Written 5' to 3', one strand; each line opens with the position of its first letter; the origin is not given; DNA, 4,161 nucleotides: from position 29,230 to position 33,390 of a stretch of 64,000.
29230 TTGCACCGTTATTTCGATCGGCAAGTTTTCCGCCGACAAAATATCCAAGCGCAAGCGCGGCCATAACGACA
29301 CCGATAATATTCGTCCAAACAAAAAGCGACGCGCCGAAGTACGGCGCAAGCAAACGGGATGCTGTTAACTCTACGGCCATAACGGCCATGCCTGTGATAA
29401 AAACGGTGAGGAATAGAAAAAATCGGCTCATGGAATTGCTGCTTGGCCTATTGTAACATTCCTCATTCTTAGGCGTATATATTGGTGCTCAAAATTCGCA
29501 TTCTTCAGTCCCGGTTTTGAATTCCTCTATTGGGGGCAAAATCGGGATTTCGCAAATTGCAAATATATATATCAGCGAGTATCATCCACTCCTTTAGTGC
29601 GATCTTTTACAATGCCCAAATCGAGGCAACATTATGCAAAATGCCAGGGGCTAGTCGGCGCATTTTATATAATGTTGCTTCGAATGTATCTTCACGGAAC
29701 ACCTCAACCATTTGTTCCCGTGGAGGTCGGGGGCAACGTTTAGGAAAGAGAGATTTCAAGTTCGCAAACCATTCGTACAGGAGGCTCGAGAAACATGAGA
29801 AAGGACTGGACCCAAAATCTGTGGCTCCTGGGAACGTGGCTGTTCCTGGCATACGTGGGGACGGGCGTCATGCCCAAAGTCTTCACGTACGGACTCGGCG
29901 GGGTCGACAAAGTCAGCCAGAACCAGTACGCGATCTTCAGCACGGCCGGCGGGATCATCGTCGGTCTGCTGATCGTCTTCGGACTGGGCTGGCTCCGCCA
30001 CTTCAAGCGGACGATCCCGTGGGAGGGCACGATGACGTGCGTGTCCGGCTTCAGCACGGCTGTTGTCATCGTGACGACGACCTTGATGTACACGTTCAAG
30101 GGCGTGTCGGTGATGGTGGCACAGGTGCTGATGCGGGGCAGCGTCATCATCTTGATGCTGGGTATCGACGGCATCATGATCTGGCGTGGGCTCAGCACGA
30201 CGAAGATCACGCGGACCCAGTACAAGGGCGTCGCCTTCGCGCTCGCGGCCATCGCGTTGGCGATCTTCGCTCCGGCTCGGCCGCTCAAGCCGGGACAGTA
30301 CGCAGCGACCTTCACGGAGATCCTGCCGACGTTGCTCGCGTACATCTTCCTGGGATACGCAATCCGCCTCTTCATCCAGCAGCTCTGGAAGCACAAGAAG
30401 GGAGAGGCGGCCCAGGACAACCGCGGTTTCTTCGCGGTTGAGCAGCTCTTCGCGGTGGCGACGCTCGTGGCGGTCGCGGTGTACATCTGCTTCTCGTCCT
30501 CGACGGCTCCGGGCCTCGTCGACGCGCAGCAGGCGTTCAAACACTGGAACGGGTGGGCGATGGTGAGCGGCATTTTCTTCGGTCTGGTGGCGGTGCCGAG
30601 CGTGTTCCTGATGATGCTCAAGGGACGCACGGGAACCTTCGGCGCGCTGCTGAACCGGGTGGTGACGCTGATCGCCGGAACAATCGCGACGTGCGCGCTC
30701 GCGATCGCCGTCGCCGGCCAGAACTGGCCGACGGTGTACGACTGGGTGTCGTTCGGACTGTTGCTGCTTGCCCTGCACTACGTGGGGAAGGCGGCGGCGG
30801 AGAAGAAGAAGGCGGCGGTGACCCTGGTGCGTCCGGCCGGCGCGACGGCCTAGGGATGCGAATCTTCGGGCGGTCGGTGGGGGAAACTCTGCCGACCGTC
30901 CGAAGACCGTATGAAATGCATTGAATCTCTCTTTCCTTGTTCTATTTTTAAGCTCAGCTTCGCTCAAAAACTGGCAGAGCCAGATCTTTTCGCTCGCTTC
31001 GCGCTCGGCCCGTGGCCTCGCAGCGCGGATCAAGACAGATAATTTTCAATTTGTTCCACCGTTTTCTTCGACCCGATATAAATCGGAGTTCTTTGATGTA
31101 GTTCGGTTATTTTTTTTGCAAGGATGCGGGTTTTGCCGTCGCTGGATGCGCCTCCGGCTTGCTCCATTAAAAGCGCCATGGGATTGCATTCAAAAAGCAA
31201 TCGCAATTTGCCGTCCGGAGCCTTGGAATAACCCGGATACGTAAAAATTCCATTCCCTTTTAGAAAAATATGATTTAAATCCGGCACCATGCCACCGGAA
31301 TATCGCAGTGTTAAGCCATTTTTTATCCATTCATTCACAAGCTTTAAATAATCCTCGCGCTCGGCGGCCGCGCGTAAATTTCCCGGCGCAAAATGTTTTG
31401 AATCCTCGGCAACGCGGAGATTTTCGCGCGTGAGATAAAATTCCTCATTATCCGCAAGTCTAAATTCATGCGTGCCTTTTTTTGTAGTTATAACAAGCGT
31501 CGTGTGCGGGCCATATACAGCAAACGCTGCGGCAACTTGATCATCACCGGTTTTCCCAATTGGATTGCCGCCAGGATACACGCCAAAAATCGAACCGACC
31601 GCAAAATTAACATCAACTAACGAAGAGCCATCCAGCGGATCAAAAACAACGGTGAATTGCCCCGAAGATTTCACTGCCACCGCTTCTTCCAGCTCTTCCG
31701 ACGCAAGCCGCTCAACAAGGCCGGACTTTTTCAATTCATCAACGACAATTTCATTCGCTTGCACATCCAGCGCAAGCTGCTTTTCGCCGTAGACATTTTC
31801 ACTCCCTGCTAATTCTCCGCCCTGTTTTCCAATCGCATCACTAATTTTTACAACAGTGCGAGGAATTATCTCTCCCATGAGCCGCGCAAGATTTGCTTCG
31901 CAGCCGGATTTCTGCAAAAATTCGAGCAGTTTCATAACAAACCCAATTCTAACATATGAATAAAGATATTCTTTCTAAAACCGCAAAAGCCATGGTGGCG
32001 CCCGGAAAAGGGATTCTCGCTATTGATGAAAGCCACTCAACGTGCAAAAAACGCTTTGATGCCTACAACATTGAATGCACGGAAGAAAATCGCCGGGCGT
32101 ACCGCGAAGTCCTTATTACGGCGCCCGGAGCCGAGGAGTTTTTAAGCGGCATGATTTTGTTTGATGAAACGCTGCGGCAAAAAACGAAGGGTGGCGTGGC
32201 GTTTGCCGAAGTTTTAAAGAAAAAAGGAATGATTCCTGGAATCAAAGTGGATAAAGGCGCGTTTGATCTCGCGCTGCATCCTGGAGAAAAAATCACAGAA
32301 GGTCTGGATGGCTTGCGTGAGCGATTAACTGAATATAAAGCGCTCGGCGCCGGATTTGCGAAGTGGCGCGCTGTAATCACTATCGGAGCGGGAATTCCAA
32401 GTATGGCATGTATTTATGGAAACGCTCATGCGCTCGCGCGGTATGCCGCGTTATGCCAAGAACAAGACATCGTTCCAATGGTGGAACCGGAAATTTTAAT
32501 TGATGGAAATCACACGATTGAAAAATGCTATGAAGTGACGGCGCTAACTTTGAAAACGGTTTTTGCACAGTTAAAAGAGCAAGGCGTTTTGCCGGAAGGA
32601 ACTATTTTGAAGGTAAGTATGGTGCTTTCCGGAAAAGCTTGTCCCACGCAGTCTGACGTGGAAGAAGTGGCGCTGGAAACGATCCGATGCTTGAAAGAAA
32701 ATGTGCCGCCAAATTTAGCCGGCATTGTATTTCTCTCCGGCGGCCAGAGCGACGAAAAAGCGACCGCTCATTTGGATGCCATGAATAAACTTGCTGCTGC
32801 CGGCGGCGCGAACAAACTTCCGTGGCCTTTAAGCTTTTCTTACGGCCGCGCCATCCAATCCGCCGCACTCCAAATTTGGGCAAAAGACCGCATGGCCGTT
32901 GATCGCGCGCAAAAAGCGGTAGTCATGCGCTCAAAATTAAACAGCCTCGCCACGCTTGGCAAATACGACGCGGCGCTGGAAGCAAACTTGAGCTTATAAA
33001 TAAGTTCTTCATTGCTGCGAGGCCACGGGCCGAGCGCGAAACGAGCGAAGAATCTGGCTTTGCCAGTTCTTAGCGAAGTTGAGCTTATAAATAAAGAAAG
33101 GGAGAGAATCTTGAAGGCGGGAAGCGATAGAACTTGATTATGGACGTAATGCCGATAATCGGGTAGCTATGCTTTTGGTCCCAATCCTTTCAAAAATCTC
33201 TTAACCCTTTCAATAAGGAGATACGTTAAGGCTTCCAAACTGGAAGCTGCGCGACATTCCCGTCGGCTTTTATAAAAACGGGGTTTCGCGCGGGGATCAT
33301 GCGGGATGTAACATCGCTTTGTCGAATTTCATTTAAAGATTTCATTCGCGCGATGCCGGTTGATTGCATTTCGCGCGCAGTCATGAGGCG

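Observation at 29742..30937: Compositionally foreign high-GC membrane-protein gene bracketed by short inverted repeats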

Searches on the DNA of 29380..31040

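Call 33: search_rna_families(source=window, start=29380, end=31040, threshold=evalue, max_evalue=5)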
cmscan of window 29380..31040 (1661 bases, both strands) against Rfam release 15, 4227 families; matches with E-value up to 5: 3.
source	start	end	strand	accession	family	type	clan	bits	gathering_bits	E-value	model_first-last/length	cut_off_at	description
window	30864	30905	+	RF04159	MIR1437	Gene; miRNA;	-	18.2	168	4.3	1-192/192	no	MIR1437 microRNA precursor family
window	30138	30190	+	RF00686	mir-338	Gene; miRNA;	-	17.5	57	4.3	1-69/69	no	mir-338 microRNA precursor family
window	29733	29780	-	RF00087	SNORD26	Gene; snRNA; snoRNA; CD-box;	CL00050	17.3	44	2.2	1-76/76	no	Small nucleolar RNA SNORD26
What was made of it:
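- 29620..29684 (+): 5' UTR hairpin P1: long stem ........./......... with a variable tip. No Rfam match (call 33).
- On Riboswitch / cis-regulatory leader RNA: No Rfam match at E≤5 (call 33).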

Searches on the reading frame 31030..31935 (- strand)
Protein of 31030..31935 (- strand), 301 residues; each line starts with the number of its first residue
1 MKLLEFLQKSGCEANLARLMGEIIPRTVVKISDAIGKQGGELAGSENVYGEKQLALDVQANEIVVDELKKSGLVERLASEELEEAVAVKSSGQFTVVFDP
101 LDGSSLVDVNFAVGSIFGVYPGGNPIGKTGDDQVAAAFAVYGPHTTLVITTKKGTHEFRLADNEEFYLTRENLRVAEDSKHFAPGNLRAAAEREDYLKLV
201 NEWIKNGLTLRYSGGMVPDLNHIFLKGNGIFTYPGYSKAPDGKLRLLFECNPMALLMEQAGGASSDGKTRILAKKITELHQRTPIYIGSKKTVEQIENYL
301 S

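Call 5: search_protein_families(library=pfam, proteins=[window:31030-31935:-], max_evalue=0.01)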
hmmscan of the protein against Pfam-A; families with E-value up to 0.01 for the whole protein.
window:31030-31935:- (301 aa): 2 families
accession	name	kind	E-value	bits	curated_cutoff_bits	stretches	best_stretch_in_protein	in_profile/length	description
PF18913.5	FBPase_C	-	3.6e-43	146.9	27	1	176-300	2-126/127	Fructose-1-6-bisphosphatase, C-terminal domain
PF00316.25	FBPase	-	2e-39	135.6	34.8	1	41-170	49-190/191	Fructose-1-6-bisphosphatase, N-terminal domain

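Call 64: find_homologous_proteins(query=window:31033-31935:-, max_evalue=1e-60)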
Query window:31033-31935:- (301 aa): 2115 proteins with E <= 1e-60 among 8000 candidates; the best 120 are listed.
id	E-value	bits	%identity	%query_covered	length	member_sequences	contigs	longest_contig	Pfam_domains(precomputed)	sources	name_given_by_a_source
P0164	5.3e-195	664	100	100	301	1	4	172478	PF00316.26,PF18913.6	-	-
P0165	1.1e-159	548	82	99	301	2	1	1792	PF00316.26,PF18913.6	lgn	-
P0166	1.5e-159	548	84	99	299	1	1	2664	PF00316.26,PF18913.6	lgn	-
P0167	4.4e-156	537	82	99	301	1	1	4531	PF00316.26,PF18913.6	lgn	-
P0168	5.7e-154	530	86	92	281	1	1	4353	PF00316.26,PF18913.6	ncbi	-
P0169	1.8e-148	512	77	98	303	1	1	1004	PF00316.26,PF18913.6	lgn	-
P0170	1.0e-147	509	77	97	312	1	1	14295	PF00316.26,PF18913.6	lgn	-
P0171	1.6e-146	505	77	98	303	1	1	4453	PF00316.26,PF18913.6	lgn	-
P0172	4.1e-146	504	76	99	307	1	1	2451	PF00316.26,PF18913.6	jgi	jgi:fructose-1,6-bisphosphatase I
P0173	1.3e-145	502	76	100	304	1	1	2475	PF00316.26,PF18913.6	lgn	-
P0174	3.2e-143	494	74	98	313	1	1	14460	PF00316.26,PF18913.6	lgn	-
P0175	1.1e-142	493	73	100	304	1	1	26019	PF00316.26,PF18913.6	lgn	-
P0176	2.4e-142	491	74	98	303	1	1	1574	PF00316.26,PF18913.6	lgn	-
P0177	3.3e-142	491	75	98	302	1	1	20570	PF00316.26,PF18913.6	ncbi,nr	ncbi:fructose-1,6-bisphosphatase [Candidatus Peregrinibacteria bacterium]|nr:fructose-1,6-bisphospha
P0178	5.2e-142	490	73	98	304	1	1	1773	PF00316.26,PF18913.6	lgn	-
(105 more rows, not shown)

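Call 65: find_encoding_contigs(protein=P0170, flank=8000, max_places=2)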
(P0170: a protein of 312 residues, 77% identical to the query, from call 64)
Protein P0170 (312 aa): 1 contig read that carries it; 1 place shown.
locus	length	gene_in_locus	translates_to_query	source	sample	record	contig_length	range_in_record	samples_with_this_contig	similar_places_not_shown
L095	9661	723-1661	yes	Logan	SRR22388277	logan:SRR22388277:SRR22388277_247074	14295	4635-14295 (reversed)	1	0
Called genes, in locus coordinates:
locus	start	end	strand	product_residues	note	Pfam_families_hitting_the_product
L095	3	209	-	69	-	?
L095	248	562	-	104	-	-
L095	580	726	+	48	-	-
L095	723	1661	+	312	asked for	PF00316:FBPase, PF18913:FBPase_C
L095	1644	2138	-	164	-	-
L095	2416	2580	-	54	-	PF15919:HicB_lk_antitox (weak)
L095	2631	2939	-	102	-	-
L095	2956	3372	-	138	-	-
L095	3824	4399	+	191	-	PF04542:Sigma70_r2, PF08281:Sigma70_r4_2, PF04545:Sigma70_r4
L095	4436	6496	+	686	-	PF04773:FecR, PF18915:DUF5667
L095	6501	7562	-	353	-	PF10555:MraY_sig1 (weak), PF00953:Glycos_transf_4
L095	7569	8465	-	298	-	PF00768:Peptidase_S11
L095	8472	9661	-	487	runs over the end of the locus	PF03816:LytR_cpsA_psr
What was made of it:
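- A syntenic relative lacks the gene altogether (call 65).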

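Call 66: find_encoding_contigs(protein=P0167, flank=8000, max_places=2)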
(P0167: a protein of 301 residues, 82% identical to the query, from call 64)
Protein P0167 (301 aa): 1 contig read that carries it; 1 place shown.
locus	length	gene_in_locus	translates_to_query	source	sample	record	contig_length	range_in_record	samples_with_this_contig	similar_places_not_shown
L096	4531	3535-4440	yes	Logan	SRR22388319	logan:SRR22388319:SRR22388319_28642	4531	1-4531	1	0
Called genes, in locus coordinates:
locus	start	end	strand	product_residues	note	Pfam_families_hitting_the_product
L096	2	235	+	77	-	?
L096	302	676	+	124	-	-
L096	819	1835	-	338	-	PF00274:Glycolytic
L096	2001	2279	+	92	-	-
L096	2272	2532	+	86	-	PF15738:YafQ_toxin, PF05016:ParE_toxin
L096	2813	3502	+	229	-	-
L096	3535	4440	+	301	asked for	PF00316:FBPase, PF18913:FBPase_C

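Call 68: search_protein_families(library=pfam, proteins=[L095:1647-2138:-, L095:2634-2939:-, L095:2959-3372:-, L095:2419-2580:-, L096:2813-3499:+], max_evalue=0.01)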
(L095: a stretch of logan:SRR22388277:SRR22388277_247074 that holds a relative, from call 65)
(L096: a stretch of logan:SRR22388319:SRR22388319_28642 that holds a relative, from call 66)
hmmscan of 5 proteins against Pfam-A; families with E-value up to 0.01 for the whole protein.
L095:1647-2138:- (164 aa): 0 families

L095:2634-2939:- (102 aa): 0 families

L095:2959-3372:- (138 aa): 0 families

L095:2419-2580:- (54 aa): 2 families
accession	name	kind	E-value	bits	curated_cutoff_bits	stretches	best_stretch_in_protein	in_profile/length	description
PF15919.11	HicB_lk_antitox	-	8.5e-07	29.6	27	1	6-51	1-46/123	HicB_like antitoxin of bacterial toxin-antitoxin system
PF21748.3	UPF0150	-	0.00091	19.5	27.3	1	13-48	16-51/64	UPF0150-like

L096:2813-3499:+ (229 aa): 0 families

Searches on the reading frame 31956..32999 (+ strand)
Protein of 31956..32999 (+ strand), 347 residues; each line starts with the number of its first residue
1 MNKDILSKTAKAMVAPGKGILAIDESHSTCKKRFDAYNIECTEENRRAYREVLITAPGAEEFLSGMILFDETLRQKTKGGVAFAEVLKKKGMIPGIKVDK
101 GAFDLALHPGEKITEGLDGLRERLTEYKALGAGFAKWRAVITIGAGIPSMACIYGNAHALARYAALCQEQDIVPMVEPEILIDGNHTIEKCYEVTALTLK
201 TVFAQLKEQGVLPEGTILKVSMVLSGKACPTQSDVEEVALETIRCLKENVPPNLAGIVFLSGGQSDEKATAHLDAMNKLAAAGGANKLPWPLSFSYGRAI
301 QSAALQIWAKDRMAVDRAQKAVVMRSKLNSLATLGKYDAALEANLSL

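Call 5: search_protein_families(library=pfam, proteins=[window:31956-32999:+], max_evalue=0.01)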
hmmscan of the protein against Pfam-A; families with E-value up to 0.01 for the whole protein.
window:31956-32999:+ (347 aa): 1 family
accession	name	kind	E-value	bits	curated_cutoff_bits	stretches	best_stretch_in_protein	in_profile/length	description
PF00274.25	Glycolytic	-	8.4e-130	433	22.2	1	6-341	2-333/349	Fructose-bisphosphate aldolase class-I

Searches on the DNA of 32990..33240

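Call 78: search_rna_families(source=window, start=32990, end=33240, threshold=evalue, max_evalue=1)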
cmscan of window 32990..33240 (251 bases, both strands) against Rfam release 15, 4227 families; matches with E-value up to 1: 0.
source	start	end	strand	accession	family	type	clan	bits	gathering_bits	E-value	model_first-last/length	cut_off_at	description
